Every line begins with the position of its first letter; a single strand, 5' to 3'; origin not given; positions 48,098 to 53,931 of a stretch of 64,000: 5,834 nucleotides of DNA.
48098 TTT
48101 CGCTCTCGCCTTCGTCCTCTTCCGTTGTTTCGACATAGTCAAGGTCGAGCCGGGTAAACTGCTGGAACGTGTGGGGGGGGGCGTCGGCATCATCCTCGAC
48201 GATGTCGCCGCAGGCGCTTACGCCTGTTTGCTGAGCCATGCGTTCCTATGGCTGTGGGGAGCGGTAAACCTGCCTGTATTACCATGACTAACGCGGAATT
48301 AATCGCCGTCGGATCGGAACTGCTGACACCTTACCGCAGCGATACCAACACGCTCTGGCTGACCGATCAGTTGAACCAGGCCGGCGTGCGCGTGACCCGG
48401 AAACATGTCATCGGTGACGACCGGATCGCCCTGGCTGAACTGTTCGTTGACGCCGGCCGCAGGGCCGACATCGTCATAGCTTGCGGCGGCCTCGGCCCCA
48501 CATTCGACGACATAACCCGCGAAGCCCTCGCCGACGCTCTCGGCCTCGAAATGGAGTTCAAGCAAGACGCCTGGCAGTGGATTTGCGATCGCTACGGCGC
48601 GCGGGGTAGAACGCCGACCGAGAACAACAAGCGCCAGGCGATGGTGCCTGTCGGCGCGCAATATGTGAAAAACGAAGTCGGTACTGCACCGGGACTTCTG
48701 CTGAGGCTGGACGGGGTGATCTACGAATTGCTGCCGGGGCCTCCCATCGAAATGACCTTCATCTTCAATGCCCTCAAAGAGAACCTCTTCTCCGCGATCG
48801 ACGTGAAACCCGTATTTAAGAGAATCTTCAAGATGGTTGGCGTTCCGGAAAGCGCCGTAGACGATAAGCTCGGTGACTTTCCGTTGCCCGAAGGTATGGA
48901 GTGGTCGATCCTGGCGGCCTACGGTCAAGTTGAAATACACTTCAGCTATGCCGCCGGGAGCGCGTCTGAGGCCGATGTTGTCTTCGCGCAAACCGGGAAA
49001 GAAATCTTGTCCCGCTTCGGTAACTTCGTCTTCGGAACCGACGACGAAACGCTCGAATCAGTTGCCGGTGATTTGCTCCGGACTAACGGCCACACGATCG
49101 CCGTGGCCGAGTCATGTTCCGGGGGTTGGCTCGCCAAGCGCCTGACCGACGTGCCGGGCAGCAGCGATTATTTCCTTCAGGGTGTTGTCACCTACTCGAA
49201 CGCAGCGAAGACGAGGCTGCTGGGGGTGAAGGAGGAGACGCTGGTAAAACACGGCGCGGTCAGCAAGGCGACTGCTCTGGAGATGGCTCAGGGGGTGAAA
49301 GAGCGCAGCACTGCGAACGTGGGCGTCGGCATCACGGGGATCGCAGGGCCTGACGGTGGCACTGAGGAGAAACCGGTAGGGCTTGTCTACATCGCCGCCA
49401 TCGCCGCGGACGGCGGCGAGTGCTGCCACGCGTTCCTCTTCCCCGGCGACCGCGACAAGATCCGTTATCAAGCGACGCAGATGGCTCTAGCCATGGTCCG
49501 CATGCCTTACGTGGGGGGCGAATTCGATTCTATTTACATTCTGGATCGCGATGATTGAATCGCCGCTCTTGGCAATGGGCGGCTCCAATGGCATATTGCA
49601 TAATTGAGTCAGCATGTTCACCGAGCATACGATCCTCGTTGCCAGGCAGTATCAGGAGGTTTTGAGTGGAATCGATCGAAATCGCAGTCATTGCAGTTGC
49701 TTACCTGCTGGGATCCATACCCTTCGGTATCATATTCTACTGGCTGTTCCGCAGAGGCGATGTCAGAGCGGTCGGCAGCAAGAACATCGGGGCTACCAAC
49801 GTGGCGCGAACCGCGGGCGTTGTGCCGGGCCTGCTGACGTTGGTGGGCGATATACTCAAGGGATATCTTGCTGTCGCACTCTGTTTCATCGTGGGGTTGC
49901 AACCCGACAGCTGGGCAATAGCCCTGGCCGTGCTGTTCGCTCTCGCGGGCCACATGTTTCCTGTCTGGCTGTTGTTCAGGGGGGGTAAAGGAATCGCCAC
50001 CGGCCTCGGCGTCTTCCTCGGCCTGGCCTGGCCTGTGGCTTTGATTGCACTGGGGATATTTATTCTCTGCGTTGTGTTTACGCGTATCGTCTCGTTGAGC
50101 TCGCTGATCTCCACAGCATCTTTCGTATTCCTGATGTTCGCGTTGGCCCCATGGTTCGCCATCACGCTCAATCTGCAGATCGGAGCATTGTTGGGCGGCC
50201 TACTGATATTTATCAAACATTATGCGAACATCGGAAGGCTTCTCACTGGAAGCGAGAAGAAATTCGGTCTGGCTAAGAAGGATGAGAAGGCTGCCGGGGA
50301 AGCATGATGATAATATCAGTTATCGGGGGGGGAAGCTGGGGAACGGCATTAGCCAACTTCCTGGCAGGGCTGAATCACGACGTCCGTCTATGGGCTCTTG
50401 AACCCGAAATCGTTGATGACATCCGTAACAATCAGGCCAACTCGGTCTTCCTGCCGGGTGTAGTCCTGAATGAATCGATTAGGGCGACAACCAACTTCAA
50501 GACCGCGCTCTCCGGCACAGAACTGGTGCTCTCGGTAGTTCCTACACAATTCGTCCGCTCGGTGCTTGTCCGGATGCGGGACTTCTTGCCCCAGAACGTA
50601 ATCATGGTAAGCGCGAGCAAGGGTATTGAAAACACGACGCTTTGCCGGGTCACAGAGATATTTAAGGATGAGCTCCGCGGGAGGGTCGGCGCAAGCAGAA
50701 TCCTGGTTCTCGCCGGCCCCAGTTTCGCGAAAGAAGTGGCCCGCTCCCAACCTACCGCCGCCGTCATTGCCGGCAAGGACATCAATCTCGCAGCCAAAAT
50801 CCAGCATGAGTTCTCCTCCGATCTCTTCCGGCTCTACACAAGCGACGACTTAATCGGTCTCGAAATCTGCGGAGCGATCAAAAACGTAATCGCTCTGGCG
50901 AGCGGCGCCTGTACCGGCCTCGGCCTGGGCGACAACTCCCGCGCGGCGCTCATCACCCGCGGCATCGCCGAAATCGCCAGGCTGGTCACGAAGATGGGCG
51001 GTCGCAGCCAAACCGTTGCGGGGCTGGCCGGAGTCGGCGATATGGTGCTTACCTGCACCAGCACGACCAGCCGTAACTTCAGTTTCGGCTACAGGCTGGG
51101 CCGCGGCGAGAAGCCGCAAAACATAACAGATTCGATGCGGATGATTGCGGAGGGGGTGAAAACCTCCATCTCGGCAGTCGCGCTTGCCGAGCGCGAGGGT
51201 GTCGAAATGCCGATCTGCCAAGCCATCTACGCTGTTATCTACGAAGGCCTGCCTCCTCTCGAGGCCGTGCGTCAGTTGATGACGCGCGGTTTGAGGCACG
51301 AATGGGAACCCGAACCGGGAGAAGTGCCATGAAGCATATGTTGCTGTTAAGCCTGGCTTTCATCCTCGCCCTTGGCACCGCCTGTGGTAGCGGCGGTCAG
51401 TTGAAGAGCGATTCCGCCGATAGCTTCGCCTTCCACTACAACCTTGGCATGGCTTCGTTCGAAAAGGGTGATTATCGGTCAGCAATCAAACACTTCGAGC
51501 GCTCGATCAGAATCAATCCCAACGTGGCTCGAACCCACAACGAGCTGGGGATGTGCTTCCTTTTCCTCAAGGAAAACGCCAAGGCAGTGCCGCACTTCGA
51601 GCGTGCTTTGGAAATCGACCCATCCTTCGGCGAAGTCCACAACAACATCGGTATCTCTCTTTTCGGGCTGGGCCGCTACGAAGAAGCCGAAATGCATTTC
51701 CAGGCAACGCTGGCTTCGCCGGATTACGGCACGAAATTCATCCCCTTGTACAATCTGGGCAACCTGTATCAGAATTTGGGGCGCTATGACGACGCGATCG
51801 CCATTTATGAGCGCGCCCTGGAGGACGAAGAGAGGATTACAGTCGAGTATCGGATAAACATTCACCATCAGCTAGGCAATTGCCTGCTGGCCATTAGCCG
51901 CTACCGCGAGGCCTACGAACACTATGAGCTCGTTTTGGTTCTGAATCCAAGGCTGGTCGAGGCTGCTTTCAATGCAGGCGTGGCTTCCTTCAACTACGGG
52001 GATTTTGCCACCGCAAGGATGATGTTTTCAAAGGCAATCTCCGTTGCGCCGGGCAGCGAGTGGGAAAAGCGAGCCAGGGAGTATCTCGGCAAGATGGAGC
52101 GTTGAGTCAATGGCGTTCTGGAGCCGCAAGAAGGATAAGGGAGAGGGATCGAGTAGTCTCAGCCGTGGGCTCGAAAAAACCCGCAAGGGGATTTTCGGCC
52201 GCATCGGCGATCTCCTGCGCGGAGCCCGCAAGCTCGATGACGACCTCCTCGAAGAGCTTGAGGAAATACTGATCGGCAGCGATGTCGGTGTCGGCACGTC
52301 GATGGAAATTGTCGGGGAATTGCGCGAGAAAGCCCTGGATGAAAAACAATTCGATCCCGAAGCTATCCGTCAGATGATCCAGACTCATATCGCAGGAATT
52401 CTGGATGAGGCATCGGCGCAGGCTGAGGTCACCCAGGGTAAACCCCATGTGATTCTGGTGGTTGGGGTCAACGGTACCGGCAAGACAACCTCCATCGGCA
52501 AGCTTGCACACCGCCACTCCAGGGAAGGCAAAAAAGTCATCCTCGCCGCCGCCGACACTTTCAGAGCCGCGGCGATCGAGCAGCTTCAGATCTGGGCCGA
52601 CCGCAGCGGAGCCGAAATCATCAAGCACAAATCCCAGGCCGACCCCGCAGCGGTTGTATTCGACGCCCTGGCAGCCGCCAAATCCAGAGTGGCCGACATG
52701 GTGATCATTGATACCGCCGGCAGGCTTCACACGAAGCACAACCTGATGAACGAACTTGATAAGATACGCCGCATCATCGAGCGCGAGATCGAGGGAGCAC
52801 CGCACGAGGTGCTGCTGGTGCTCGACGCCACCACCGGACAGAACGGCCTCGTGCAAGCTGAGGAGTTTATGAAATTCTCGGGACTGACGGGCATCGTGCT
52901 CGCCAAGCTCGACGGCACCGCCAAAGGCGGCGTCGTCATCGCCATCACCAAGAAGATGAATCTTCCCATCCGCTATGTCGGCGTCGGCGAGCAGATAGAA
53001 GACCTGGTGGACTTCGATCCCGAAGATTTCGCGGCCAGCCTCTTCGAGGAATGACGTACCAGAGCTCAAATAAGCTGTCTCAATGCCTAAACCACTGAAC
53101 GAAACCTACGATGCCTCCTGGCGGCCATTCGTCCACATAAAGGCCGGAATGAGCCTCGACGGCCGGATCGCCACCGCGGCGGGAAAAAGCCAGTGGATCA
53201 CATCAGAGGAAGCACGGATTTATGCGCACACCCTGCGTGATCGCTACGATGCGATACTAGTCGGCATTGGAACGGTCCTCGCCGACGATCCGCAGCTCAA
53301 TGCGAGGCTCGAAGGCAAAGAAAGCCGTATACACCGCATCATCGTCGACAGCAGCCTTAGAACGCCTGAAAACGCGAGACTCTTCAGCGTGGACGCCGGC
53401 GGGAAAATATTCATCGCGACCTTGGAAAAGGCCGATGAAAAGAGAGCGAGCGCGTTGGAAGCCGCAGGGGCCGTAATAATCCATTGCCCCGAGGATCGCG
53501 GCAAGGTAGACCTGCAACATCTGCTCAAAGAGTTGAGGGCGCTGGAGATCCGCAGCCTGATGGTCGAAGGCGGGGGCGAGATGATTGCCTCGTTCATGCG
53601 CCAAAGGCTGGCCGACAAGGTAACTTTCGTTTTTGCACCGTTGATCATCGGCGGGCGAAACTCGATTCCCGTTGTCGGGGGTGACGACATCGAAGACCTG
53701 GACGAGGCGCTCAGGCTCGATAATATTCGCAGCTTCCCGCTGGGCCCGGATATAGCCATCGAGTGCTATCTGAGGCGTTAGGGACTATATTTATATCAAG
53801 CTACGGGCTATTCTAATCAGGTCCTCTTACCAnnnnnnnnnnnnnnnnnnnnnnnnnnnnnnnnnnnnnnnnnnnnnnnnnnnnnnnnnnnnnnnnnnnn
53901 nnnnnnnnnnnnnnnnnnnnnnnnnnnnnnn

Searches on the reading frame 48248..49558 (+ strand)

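Call 98: search_protein_families(library=pfam, proteins=[window:48248-49558:+], max_evalue=0.00001)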
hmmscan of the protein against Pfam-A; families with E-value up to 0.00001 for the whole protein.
window:48248-49558:+ (436 aa): 3 families
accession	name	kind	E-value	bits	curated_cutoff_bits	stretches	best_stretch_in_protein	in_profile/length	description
PF02464.23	CinA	-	8.7e-58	194.8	23.5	1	267-418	2-152/155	Competence-damaged protein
PF00994.29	MoCF_biosynth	-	5.2e-27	94.8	26.6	1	18-177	2-138/144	Probable molybdopterin binding domain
PF18146.6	CinA_KH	-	6.6e-08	33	27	1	192-263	2-73/73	Damage-inducible protein CinA KH domain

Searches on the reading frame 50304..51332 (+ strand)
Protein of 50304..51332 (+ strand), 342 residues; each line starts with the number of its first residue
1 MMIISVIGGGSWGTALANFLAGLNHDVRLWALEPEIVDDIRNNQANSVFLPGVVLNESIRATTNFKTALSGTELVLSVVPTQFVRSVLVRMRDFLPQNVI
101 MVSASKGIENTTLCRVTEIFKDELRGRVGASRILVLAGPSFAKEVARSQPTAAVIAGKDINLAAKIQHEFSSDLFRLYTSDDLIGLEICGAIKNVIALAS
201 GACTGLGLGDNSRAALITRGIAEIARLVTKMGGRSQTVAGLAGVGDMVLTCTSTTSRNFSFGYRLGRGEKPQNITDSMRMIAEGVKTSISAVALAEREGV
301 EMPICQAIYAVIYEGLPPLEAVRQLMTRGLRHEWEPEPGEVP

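Call 98: search_protein_families(library=pfam, proteins=[window:50304-51332:+], max_evalue=0.00001)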
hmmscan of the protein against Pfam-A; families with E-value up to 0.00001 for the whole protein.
window:50304-51332:+ (342 aa): 3 families
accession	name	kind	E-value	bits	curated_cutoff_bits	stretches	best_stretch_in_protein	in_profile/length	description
PF07479.19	NAD_Gly3P_dh_C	-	9e-55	185.2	25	1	182-322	1-141/142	NAD-dependent glycerol-3-phosphate dehydrogenase C-terminus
PF01210.29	NAD_Gly3P_dh_N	-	9.6e-47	159.3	23.1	1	4-162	2-157/158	NAD-dependent glycerol-3-phosphate dehydrogenase N-terminus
PF20618.3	GPD_NAD_C_bact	-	1.1e-21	77.5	27.6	1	242-308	1-66/66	Bacterial GPD, NAD-dependent C-terminal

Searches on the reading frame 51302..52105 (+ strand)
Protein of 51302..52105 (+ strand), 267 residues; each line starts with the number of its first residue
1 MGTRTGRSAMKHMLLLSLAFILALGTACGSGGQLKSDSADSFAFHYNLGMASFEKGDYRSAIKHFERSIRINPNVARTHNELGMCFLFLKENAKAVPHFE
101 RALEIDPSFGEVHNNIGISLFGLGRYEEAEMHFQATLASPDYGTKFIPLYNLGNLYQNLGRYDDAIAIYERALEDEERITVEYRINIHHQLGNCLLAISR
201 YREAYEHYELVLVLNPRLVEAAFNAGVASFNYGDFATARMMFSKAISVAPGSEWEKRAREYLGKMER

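Call 98: search_protein_families(library=pfam, proteins=[window:51302-52105:+], max_evalue=0.00001)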
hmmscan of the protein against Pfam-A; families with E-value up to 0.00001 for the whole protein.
window:51302-52105:+ (267 aa): 15 families
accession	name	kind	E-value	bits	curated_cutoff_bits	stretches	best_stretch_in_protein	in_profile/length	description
PF00515.34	TPR_1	-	3.2e-47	156.9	27.8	3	149-174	4-29/34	Tetratricopeptide repeat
PF07719.23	TPR_2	-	7.8e-41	135.3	27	2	44-74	3-33/34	Tetratricopeptide repeat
PF13181.12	TPR_8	-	3e-32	108.5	25.7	1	149-174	4-29/34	Tetratricopeptide repeat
PF13424.12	TPR_12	-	2.1e-31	108.4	30.1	2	149-211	6-71/77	Tetratricopeptide repeat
PF13431.12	TPR_17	-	3e-24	83.6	24.4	0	99-130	2-33/34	Tetratricopeptide repeat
PF13432.12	TPR_16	-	9.1e-22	77.6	32.7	1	46-108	1-63/65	Tetratricopeptide repeat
PF13428.12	TPR_14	-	8.3e-21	72.8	23.5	0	150-175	5-30/44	Tetratricopeptide repeat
PF13414.12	TPR_11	-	6.7e-20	70.9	26.8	0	51-83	3-35/42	TPR repeat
PF13176.12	TPR_7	-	8.3e-20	69.6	27.9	1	149-174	2-29/36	Tetratricopeptide repeat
PF13174.12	TPR_6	-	5.4e-18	64.8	26.3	0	149-174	3-28/33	Tetratricopeptide repeat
PF14559.12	TPR_19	-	1.8e-17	63.8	25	0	92-130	7-45/68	Tetratricopeptide repeat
PF13374.12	TPR_10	-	2.4e-15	56.4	27.5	0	150-174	6-30/42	Tetratricopeptide repeat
PF13371.12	TPR_9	-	1.6e-13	50.9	35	0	193-260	3-70/73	Tetratricopeptide repeat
PF12895.13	ANAPC3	-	5.5e-10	39.8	27.2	0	150-209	27-80/82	Anaphase-promoting complex, cyclosome, subunit 3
PF24575.1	TPR_Slam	-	7.7e-09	36.4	35.2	0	37-85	42-90/104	Surface lipoprotein assembly modifier, N-terminal TPR repeats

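Call 100: search_protein_families(library=ncbifam, proteins=[window:51302-52105:+], max_evalue=0.001)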
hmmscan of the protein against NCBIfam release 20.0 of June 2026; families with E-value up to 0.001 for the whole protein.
window:51302-52105:+ (267 aa): 31 families (the best 25 are shown)
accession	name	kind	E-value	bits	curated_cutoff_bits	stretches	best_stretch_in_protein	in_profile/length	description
TIGR02521.1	type_IV_pilW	equivalog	1.6e-29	103.1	154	1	18-214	3-208/234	type IV pilus biogenesis/stability protein PilW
NF033762.1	social_mot_Tgl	equivalog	9.8e-26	90.6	225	1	37-153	26-143/252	social motility TPR repeat lipoprotein Tgl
NF040959.1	MamA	equivalog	2.4e-24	85.9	200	2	39-137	68-166/204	magnetosome protein MamA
TIGR02552.1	LcrH_SycD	equivalog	2.6e-22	79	104.8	3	34-138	10-114/136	SycD/LcrH family type III secretion system chaperone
NF047507.1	TPR_BatC_Lepto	exception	1.9e-20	73.3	175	3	44-116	60-136/214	TPR repeat-containing protein BatC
TIGR02917.1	PEP_TPR_lipo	equivalog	1.5e-15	56.2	312.2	1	35-203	357-524/899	XrtA/PEP-CTERM system TPR-repeat protein PrsT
NF011886.0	PRK15359.1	equivalog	2.6e-14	53.2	146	1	45-138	27-120/144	type III secretion system chaperone protein SscB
NF008391.2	PRK11189.1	equivalog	4.2e-14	52.7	250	1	43-135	66-158/297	lipoprotein NlpI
NF002725.1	PRK02603.1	equivalog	3.4e-12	46.7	143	1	40-128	34-124/173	photosystem I assembly protein Ycf3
NF053607.1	CHU_0125_OmpA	equivalog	3.8e-12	45.5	620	1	10-138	1-115/639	CHU_0125 family OmpA-like outer membrane integrity protein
NF033758.1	gliding_GltE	equivalog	1.6e-11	43.8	225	1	39-120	253-334/411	adventurous gliding motility TPR repeat lipoprotein GltE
TIGR02795.1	tol_pal_ybgF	equivalog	4.5e-10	40.2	90.1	0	45-96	42-96/119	tol-pal system protein YbgF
NF033920.0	C39_PA2778_fam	equivalog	3.2e-09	36.6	150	0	41-106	189-254/255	PA2778 family cysteine peptidase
TIGR03302.1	OM_YfiO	subfamily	2.6e-08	33.7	81.4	1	15-68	4-59/239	outer membrane protein assembly factor BamD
NF047558.1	TPR_END_plus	domain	2.6e-08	33.7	32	0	45-75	2-32/56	TPR end-of-group domain-containing protein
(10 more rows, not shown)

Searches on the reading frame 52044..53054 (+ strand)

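Call 98: search_protein_families(library=pfam, proteins=[window:52044-53054:+], max_evalue=0.00001)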
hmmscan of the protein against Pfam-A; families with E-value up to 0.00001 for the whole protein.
window:52044-53054:+ (336 aa): 5 families
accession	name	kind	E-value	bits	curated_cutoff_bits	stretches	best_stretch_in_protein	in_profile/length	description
PF00448.28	SRP54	-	1.9e-76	256.5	22.7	1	134-334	1-195/196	SRP54-type protein, GTPase domain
PF02881.24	SRP54_N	-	6.8e-14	52.3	22.4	1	52-113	3-72/75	SRP54-type protein, helical bundle domain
PF13604.12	AAA_30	-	1.6e-08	34.9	27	1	125-232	9-104/191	AAA domain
PF13191.12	AAA_16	-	4.8e-07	30.9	32.6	1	127-261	17-139/167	AAA ATPase domain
PF13401.12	AAA_22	-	4.3e-06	27.5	27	0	135-246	6-111/130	AAA domain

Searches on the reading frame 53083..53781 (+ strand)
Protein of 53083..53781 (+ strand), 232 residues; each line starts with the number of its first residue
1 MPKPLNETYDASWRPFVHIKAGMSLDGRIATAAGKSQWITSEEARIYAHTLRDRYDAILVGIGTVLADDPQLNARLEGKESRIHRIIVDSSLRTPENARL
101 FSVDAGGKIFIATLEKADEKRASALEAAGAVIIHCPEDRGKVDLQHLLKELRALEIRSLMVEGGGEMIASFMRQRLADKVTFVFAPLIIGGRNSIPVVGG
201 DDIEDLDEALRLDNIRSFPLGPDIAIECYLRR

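Call 98: search_protein_families(library=pfam, proteins=[window:53083-53781:+], max_evalue=0.00001)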
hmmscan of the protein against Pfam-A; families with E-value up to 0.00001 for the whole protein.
window:53083-53781:+ (232 aa): 1 family
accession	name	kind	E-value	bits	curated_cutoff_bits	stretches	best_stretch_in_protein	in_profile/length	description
PF01872.23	RibD_C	-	4e-50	170.8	24.1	1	15-225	1-196/197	RibD C-terminal domain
